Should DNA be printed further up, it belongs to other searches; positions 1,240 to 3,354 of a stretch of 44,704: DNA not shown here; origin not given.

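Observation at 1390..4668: PglZ-domain protein plus BrxL-like ATPase two-gene cassette directly downstream of an IS630 insertion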

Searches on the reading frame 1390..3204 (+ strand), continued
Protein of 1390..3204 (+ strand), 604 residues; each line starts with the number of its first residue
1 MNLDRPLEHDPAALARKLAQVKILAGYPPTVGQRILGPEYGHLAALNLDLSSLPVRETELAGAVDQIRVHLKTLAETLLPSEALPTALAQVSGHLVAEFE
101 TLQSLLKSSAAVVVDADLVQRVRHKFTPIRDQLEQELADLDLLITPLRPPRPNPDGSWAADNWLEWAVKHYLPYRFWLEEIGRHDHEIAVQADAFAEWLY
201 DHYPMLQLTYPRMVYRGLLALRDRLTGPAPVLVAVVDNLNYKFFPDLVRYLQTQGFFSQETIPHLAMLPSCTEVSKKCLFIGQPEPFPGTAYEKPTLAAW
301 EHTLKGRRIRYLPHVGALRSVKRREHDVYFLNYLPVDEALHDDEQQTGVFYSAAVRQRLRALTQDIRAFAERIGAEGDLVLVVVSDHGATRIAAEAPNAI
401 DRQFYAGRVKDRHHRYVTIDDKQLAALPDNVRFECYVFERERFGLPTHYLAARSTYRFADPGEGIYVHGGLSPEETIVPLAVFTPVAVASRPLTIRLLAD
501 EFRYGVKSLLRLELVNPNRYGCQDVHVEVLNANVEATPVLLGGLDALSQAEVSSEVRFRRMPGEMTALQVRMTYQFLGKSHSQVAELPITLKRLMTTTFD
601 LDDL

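Call 19: find_encoding_contigs(protein=P0106, flank=10000, max_places=2)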
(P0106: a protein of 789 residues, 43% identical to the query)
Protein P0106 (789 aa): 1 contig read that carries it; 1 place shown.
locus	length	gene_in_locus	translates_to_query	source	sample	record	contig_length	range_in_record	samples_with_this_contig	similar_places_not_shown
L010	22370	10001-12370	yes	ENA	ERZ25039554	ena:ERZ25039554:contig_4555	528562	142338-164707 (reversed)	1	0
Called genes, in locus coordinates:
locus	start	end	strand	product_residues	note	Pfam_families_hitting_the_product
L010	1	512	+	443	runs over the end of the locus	PF13304:AAA_21 (weak)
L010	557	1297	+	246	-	-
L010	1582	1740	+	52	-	-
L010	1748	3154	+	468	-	PF20473:MmeI_Mtase, PF07669:Eco57I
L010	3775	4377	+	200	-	PF20466:MmeI_TRD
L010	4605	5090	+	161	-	-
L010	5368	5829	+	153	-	-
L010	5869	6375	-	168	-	-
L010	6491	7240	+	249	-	-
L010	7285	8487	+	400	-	-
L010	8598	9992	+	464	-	-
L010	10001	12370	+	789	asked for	PF08665:PglZ (weak)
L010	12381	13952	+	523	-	PF20442:BrxL_N, PF13337:BrxL_ATPase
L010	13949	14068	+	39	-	-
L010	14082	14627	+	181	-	-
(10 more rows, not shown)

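Call 20: search_protein_families(library=ncbifam, proteins=[L006:1653-4382:+, L006:4416-5285:+, L006:5282-5767:+, L006:5779-9903:+, L006:10001-12355:+, L006:12387-13799:+, L006:13839-14588:+, L006:14575-17733:+], max_evalue=0.01)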
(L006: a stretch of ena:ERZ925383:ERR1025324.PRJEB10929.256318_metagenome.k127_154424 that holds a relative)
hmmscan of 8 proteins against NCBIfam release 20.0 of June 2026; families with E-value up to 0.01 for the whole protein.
L006:1653-4382:+ (909 aa): 28 families (the best 25 are shown)
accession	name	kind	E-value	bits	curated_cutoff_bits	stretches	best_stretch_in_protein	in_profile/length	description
NF045780.1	TrlF_fam_ATP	equivalog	6.3e-147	491.8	350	1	4-907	2-944/944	TrlF family AAA-like ATPase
NF042955.1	Ppl_antiphage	equivalog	2.3e-73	247.6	1000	2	7-634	4-631/882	anti-phage protein Ppl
NF045781.1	Spaf1101_AAA_ATP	equivalog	2.6e-61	208.1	475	2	783-906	706-832/836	Spaf_1101 family AAA-like ATPase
NF038032.1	CehA_McbA_metalo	domain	1.6e-10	41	80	1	10-150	5-125/315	CehA/McbA family metallohydrolase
NF041577.1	nside_bi_sphtase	equivalog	1.3e-09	37.6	400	1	9-86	3-76/276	3',5'-nucleoside bisphosphate phosphatase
NF047791.1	RNaseRnm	equivalog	5.3e-07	29.2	375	1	10-78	3-69/275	RNase RNM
NF000355.4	ribo_prot_ABC_F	equivalog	1.2e-06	27.7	380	1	779-847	108-173/499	ribosomal protection-like ABC-F family protein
NF040873.1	AztA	equivalog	2.8e-06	27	220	1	780-850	111-181/191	zinc ABC transporter ATP-binding protein AztA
TIGR03375.1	type_I_sec_LssB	subfamily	6.5e-06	24.7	693.1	1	788-849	603-663/696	type I secretion system permease/ATPase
NF004225.0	PRK05672.1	subfamily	1.9e-05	22.9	939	1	12-116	9-115/1047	error-prone DNA polymerase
NF000167.2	ABCF_Lsa_all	exception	9.3e-05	21.6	750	1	780-849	109-174/492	Lsa family ABC-F type ribosomal protection protein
NF053840.1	MnTportMntADein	equivalog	0.00011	21.9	400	1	780-848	125-193/240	manganese ABC transporter ATP-binding protein MntA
TIGR03873.1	F420-0_ABC_ATP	hypoth_equivalog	0.00018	20.8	372.4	0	780-863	129-211/256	putative F420-0 ABC transporter ATP-binding protein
TIGR03608.1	L_ocin_972_ABC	subfamily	0.00026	20.5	254.85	0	786-852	132-198/206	putative bacteriocin export ABC transporter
TIGR02211.1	LolD_lipo_ex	equivalog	0.00029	20.4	307.75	0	787-850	140-204/221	lipoprotein-releasing ABC transporter ATP-binding protein LolD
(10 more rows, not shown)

L006:4416-5285:+ (289 aa): 0 families

L006:5282-5767:+ (161 aa): 0 families

L006:5779-9903:+ (1374 aa): 1 family
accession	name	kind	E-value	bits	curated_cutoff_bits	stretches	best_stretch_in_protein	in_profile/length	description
NF033441.0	BREX_BrxC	hypoth_equivalog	5.6e-05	21.6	400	0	484-606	461-579/1173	BREX system P-loop protein BrxC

L006:10001-12355:+ (784 aa): 6 families
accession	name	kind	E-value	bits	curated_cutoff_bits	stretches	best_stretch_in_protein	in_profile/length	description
NF033446.0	BREX_PglZ_2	exception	6.8e-11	41.2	200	2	389-463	451-531/890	BREX-2 system phosphatase PglZ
NF052313.1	T9SS_RR_PorX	equivalog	7e-08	31.7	300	1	402-462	218-277/513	T9SS response regulator signal transducer PorX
NF033449.0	BREX_PglZ_3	exception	5.7e-06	24.9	250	1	342-661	304-639/642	BREX-3 system phosphatase PglZ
TIGR02687.1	TIGR02687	equivalog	5e-05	21.4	270.35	0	522-660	584-720/844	BREX-1 system phosphatase PglZ type A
NF033445.1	BREX_PglZ_4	exception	9.9e-05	21.1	140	1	557-686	584-701/741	BREX-4 system phosphatase PglZ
NF033450.1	BREX_PglZ_1_B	equivalog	0.0022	16.2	400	0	410-459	438-486/675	BREX-1 system phosphatase PglZ type B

L006:12387-13799:+ (470 aa): 2 families
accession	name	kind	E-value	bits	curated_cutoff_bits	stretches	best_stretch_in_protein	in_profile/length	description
TIGR02688.1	TIGR02688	equivalog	9.7e-133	443.1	329.3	1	12-460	5-449/449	BREX system Lon protease-like protein BrxL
TIGR02653.1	Lon_rel_chp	hypoth_equivalog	4.1e-72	243.5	628.25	1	5-459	5-455/675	protease Lon-related BREX system protein BrxL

L006:13839-14588:+ (249 aa): 0 families

L006:14575-17733:+ (1052 aa): 9 families
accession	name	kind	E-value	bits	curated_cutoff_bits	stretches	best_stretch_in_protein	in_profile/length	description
NF002654.0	PRK02362.1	equivalog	3.9e-45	154.4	887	2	225-431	14-205/739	ATP-dependent DNA helicase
NF001308.0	PRK00254.1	equivalog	2.5e-35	121.9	1216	2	228-432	17-204/720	ATP-dependent DNA helicase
NF040935.1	helicase_Hel308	equivalog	1.1e-30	106.5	1200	2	235-436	27-210/704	ATP-dependent DNA helicase Hel308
NF002251.0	PRK01172.1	equivalog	1.1e-30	106.5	891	2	249-415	34-190/674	ATP-dependent DNA helicase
TIGR04121.1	DEXH_lig_assoc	equivalog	2.5e-15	55.3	850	1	252-418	28-198/804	ligase-associated DNA damage response DEXH box helicase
NF010338.0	PRK13767.1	equivalog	1.4e-07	30.2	849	1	234-414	33-228/877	ATP-dependent helicase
NF041063.1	DpdF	equivalog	2.7e-07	29.6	550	1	237-406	143-324/813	protein DpdF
TIGR03817.1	DECH_helic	hypoth_equivalog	2e-05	23.1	874.1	1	253-367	52-167/742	helicase/secretion neighborhood putative DEAH-box helicase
NF010337.0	PRK13766.1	equivalog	6.3e-05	21.3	610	1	243-367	23-142/781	Hef nuclease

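Call 21: search_protein_families(library=padloc, proteins=[L006:1653-4382:+, L006:4416-5285:+, L006:5282-5767:+, L006:5779-9903:+, L006:10001-12355:+, L006:12387-13799:+, L006:13839-14588:+, L006:14575-17733:+, L006:2-1468:+], max_evalue=0.01)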
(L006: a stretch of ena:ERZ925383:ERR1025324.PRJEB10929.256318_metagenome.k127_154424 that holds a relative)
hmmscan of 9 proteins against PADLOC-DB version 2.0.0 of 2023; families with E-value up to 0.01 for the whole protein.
L006:1653-4382:+ (909 aa): 30 families (the best 25 are shown)
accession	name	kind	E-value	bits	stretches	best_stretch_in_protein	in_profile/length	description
PDLC02208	Ppl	-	1.1e-56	190.5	2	9-637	9-642/894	-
PDLC04678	PDC-M49A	-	1e-14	51.8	2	8-92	3-86/681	-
PDLC04135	mad3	-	6.6e-13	46.9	1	274-850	20-326/374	mads_3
PDLC04680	PDC-M49A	-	1.3e-12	45.1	2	9-86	3-78/674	-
PDLC02980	AriA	-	5.5e-10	37.7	1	781-850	230-302/304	-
PDLC04164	AriA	-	3.2e-08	31.5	1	786-862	169-247/253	-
PDLC04679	PDC-M49A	-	1.2e-06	25.6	1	809-897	431-524/541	-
PDLC03863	LmuB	-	2.9e-06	24.3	1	257-345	5-84/610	-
PDLC03859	LmuB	-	5e-06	24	1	274-344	21-82/611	-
PDLC00289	PtuA1|PtuA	-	5e-06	23.8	1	808-873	250-313/404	AAA ATPase domain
PDLC00069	GajA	-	5.1e-06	23.2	0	810-893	338-426/687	AAA ATPase domain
PDLC00311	PtuA1|PtuA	-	6.1e-06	23.5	0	270-302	17-49/455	AAA ATPase domain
PDLC00305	PtuA1|PtuA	-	9.2e-06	23.2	1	268-312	15-61/392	AAA ATPase domain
PDLC00274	PtuA1|PtuA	-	3.2e-05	21.4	0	280-310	38-68/438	AAA ATPase domain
PDLC02915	ATPase-Toprim_I-B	-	3.5e-05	20.8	0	277-307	23-53/623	-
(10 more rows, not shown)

L006:4416-5285:+ (289 aa): 6 families
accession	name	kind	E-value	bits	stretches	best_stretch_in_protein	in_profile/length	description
PDLC02766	SspB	-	4.4e-09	34.1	1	64-251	47-261/285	SspB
PDLC02769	SspB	-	5e-09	34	1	82-268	71-277/282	SspB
PDLC02768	SspB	-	7e-09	33.4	2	155-273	163-282/295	SspB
PDLC02764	SspB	-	2.7e-08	31.5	1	40-122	22-109/276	SspB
PDLC02762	SspB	-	0.00044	17.7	1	82-122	72-113/293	SspB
PDLC02760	SspB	-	0.00049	17.8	1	93-117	78-102/269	SspB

L006:5282-5767:+ (161 aa): 0 families

L006:5779-9903:+ (1374 aa): 16 families
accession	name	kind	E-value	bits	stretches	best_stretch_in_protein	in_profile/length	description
PDLC02779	SspC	-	3.9e-25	85.9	2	201-419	124-349/1054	SspC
PDLC02778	SspC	-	6.1e-19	65.2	2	218-420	130-335/1053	SspC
PDLC02780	SspC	-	2e-16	57.2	2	230-459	140-358/1045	SspC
PDLC02781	SspC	-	7.7e-15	51.7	2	255-578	173-490/1104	SspC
PDLC02480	BrxC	-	8.1e-12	41.2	1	37-420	33-400/1389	BrxC-PglY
PDLC02775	SspC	-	8.8e-12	41.6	1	4-146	3-141/1064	SspC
PDLC02777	SspC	-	1.2e-11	41.5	1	237-578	154-483/1097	SspC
PDLC02477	BrxC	-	1.5e-10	37.4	1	17-484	10-459/1419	BrxC-PglY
PDLC02776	SspC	-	2.5e-07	26.8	1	254-418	121-284/1039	SspC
PDLC02485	BrxC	-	4.1e-06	22.6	1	253-506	243-485/1376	BrxC-PglY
PDLC02472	BrxC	-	6.4e-06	22.3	1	255-491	235-458/1123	BrxC-PglY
PDLC02773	SspC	-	8.7e-05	18.7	0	34-113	13-87/1011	SspC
PDLC02770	SspC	-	0.00017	17.8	1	46-92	35-81/1047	SspC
PDLC02772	SspC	-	0.00076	15.5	0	251-417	174-345/1123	SspC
PDLC02774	SspC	-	0.0064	12.3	0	16-103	3-87/1065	SspC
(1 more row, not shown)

L006:10001-12355:+ (784 aa): 9 families
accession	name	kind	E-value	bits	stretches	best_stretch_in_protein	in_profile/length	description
PDLC02565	PglZ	-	6.5e-10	36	1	405-463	478-541/910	PglZ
PDLC02549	PglZ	-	4.6e-07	26.2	1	641-756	582-695/726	PglZ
PDLC02545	PglZ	-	2.1e-06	24.4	1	445-675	439-647/750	PglZ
PDLC02564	PglZ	-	4.5e-06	23.3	1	625-663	685-724/855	PglZ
PDLC02558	PglZ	-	0.00011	18.6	1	618-663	614-661/666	PglZ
PDLC02547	PglZ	-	0.00014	18.2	0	522-660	594-727/855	PglZ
PDLC02566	PglZ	-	0.0005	16.4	0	631-667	647-681/774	PglZ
PDLC02561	PglZ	-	0.0046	13.1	0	615-664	666-716/840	PglZ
PDLC02556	PglZ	-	0.0062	13.2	0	623-660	595-634/641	PglZ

L006:12387-13799:+ (470 aa): 5 families
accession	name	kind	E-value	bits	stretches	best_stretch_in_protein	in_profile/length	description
PDLC02505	BrxL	-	8.8e-115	382.3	1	2-464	2-470/482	BrxL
PDLC02507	BrxL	-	8.9e-105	349.3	1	11-463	21-468/482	BrxL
PDLC02508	BrxL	-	4.8e-97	323.9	1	1-467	1-463/698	BrxL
PDLC02506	BrxL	-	2.4e-87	291.8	1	4-458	8-459/680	BrxL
PDLC02509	BrxL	-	4.2e-59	198.5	2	153-468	200-516/535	BrxL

L006:13839-14588:+ (249 aa): 1 family
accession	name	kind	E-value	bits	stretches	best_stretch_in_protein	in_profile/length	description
PDLC04527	PDC-M23A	-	0.0085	13.3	0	22-190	43-213/263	-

L006:14575-17733:+ (1052 aa): 32 families (the best 25 are shown)
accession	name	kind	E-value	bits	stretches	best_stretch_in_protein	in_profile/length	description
PDLC00194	HamB1|HamB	-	2e-52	176.3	2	106-440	104-429/995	DEAD-box helicase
PDLC04531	PDC-M23B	-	6.9e-49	164.7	1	191-647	248-700/1060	-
PDLC00174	HamB1|HamB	-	9.1e-41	137.6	2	241-437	307-503/1163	DEAD-box helicase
PDLC00192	HamB1|HamB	-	2.9e-40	135.8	2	235-437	269-467/1104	DEAD-box helicase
PDLC00188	HamB1|HamB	-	1.2e-35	120.9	2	240-443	246-449/1037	DEAD-box helicase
PDLC00186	HamB1|HamB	-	7.6e-34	114.8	2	530-659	406-533/864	DEAD-box helicase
PDLC00187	HamB1|HamB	-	4.3e-30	102.7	2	515-659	378-519/851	DEAD-box helicase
PDLC00200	HamB2|HamB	-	7.7e-27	91.6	2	514-660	389-533/865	DEAD-box helicase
PDLC00178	HamB1|HamB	-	2.2e-25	86.7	2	240-445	249-455/830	DEAD-box helicase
PDLC00185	HamB1|HamB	-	1.9e-23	80.3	2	547-647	418-514/871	DEAD-box helicase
PDLC04532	PDC-M23B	-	2.3e-22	76.9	2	233-385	304-462/817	-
PDLC00176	HamB1|HamB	-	1.3e-21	74.4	1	544-659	401-512/845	DEAD-box helicase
PDLC00190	HamB1|HamB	-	1.5e-20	71.3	1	495-678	361-535/866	DEAD-box helicase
PDLC04530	PDC-M23B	-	3.2e-20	69.8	2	236-436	67-280/828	-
PDLC00175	HamB1|HamB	-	5.6e-20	68.4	2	255-415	244-401/1000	DEAD-box helicase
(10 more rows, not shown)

L006:2-1468:+ (488 aa): 46 families (the best 25 are shown)
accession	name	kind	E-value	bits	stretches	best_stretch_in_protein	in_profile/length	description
PDLC03612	REase_MTase_IIG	-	1.3e-49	167.3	1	8-467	784-1245/1247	Type IIG restriction enzyme-methyltransferase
PDLC03601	REase_MTase_IIG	-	2e-40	136.5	1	32-465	670-1105/1110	Type IIG restriction enzyme-methyltransferase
PDLC03596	REase_MTase_IIG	-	6.9e-36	121.7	1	33-466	709-1143/1148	Type IIG restriction enzyme-methyltransferase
PDLC03609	REase_MTase_IIG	-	1.9e-34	116.6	1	9-389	540-904/1066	Type IIG restriction enzyme-methyltransferase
PDLC03313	MTase_II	-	1.6e-25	87.7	1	31-467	140-561/563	Type II methyltransferase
PDLC03604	REase_MTase_IIG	-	8.8e-22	75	1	33-234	532-732/1011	Type IIG restriction enzyme-methyltransferase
PDLC02643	DrmMI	-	8.8e-22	74.8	2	9-97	850-935/1347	DrmMI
PDLC03335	MTase_II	-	7.3e-21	72.5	1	31-205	191-362/607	Type II methyltransferase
PDLC03248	MTase_II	-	1.2e-17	61.9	2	34-135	84-188/521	Type II methyltransferase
PDLC03235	MTase_II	-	2.4e-15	54.4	1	33-143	244-355/648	Type II methyltransferase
PDLC03315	MTase_II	-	3.1e-13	47.4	1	36-149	134-246/502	Type II methyltransferase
PDLC03226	MTase_II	-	5.9e-13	46.3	1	35-142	128-233/579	Type II methyltransferase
PDLC03267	MTase_II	-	3.7e-11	40.6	1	33-233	104-306/539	Type II methyltransferase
PDLC03348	MTase_II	-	4.8e-11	39.9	1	375-465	623-708/727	Type II methyltransferase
PDLC02646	DrmMI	-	5e-11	39.5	1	9-97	263-349/792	DrmMI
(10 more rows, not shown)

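Call 22: find_encoding_contigs(protein=P0001, flank=10000, max_places=6)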
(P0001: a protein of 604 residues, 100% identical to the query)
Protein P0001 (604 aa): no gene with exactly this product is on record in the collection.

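Call 23: list_cluster_members(proteins=[P0001, P0002, P0028, P0035, P0036, P0053, P0115])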
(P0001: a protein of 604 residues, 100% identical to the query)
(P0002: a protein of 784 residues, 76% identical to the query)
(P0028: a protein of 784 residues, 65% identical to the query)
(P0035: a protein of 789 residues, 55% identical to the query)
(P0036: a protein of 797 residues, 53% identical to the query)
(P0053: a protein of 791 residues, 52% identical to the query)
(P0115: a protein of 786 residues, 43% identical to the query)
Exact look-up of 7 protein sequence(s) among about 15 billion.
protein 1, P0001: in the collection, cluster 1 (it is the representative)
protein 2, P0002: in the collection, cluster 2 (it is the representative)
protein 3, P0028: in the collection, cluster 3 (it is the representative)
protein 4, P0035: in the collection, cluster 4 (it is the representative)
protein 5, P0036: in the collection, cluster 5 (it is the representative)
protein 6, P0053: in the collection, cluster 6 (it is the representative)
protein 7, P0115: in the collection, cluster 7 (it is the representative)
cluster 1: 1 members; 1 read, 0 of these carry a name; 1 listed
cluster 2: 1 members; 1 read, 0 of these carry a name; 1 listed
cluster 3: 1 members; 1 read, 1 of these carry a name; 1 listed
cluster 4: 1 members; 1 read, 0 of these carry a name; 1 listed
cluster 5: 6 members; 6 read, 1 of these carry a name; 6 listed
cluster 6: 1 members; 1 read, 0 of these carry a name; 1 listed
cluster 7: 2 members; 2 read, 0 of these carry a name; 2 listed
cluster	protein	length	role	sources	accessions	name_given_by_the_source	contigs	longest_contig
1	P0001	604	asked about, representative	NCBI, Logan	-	-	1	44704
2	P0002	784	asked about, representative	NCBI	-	-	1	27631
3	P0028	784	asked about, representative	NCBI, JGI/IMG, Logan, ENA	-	hypothetical protein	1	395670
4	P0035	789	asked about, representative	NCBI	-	-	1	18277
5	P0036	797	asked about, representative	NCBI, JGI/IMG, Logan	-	-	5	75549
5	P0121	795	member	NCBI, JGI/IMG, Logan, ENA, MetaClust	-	\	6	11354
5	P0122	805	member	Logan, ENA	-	-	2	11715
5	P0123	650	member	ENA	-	-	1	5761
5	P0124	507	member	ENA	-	-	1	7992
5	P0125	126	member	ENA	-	-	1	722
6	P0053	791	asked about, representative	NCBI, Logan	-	-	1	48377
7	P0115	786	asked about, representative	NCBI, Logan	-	-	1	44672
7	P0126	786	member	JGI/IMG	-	-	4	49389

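Call 25: find_related_loci(query=A1, collection=genome_contigs, flank=10000)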
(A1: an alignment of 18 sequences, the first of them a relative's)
Query A1 (784 aa) in genome_contigs; peptide patterns used: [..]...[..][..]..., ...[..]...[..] (x = any residue, [..] = any of these).
291 stretches matched a pattern; 66 encode a relative of the query (tblastn E <= 1e-3); 66 distinct loci.
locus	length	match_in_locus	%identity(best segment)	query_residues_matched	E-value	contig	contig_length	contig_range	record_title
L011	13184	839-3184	86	1-784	0e+0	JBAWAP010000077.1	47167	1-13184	MAG: Anaerolineae bacterium isolate MFD04381_ilm_asm_bin11 k127_1771, whole genome shotgun sequence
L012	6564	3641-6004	52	1-784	0e+0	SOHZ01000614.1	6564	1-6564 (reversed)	MAG: Anaerolineales bacterium isolate E26_bin7 NODE_611_length_6564_cov_11.658627, whole genome shotgun sequence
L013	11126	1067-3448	52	1-784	0e+0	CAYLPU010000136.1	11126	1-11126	MAG TPA_asm: uncultured Anaerolineales bacterium isolate binchicken_co243_290 genome assembly, contig: NODE_5276_length_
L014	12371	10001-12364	50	1-784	0e+0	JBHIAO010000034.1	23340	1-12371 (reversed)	MAG: Anaerolineae bacterium isolate K_2_bin.73 NODE_882_length_23340_cov_10.494997, whole genome shotgun sequence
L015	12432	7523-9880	49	1-781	0e+0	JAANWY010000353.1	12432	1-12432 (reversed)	MAG: Anaerolineales bacterium isolate SuakinDeep_MAG45_1 MAG451_353, whole genome shotgun sequence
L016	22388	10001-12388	52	1-784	0e+0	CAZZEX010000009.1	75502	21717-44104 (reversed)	MAG TPA_asm: uncultured Anaerolineales bacterium isolate SRP214966_co5_324 genome assembly, contig: NODE_115_length_7550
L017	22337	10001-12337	48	3-784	0e+0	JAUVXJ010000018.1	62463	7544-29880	MAG: Chloroflexota bacterium isolate CSMAG_1213 CSMAG_1213_k141_838360_length_62463_cov_20.9859, whole genome shotgun se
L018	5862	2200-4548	47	4-784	0e+0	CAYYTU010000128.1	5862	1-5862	MAG TPA_asm: uncultured Anaerolineales bacterium isolate binchicken_co17_286 genome assembly, contig: NODE_25506_length_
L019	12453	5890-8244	44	1-784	0e+0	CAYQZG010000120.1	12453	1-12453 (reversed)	MAG TPA_asm: uncultured Anaerolineales bacterium isolate binchicken_co15_218 genome assembly, contig: NODE_3459_length_1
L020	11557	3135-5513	45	1-784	0e+0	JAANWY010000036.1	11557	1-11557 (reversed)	MAG: Anaerolineales bacterium isolate SuakinDeep_MAG45_1 MAG451_36, whole genome shotgun sequence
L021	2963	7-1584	56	263-784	0e+0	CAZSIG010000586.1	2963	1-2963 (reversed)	MAG TPA_asm: uncultured Anaerolineales bacterium isolate binchicken_co15_120 genome assembly, contig: NODE_39458_length_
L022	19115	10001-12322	38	14-784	0e+0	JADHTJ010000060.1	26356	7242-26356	MAG: Anaerolineales bacterium isolate BS150m-G17 BS-150m-C1545, whole genome shotgun sequence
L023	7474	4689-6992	38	19-784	9e-179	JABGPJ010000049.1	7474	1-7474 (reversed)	MAG: Deltaproteobacteria bacterium isolate co234_bin29 NODE_15189_length_7474_cov_21.496698, whole genome shotgun sequen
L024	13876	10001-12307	35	19-784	5e-173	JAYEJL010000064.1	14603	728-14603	MAG: Thermotogota bacterium isolate MAG164 MAG164_64, whole genome shotgun sequence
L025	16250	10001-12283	38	28-784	1e-169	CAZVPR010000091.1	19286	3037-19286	MAG TPA_asm: uncultured Anaerolineales bacterium isolate SRP077602_co5_498 genome assembly, contig: NODE_13703_length_19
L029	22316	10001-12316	36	1-762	5e-146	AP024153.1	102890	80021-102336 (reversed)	Abditibacteriota bacterium IAD-21 plasmid pIAD-21 DNA, complete sequence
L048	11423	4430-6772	24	17-784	1e-61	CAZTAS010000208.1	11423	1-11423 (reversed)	MAG TPA_asm: uncultured Thermodesulfobacteriota bacterium isolate SRP323688_co1_150 genome assembly, contig: NODE_8596_l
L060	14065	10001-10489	27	531-687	2e-6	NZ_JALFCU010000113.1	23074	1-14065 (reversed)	MAG: Selenomonas sp. isolate SUG563 k141_48108, whole genome shotgun sequence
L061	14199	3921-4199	32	556-660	3e-6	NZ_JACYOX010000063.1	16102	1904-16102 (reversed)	Noviherbaspirillum soli strain SUEMI10 Scaffold61_1, whole genome shotgun sequence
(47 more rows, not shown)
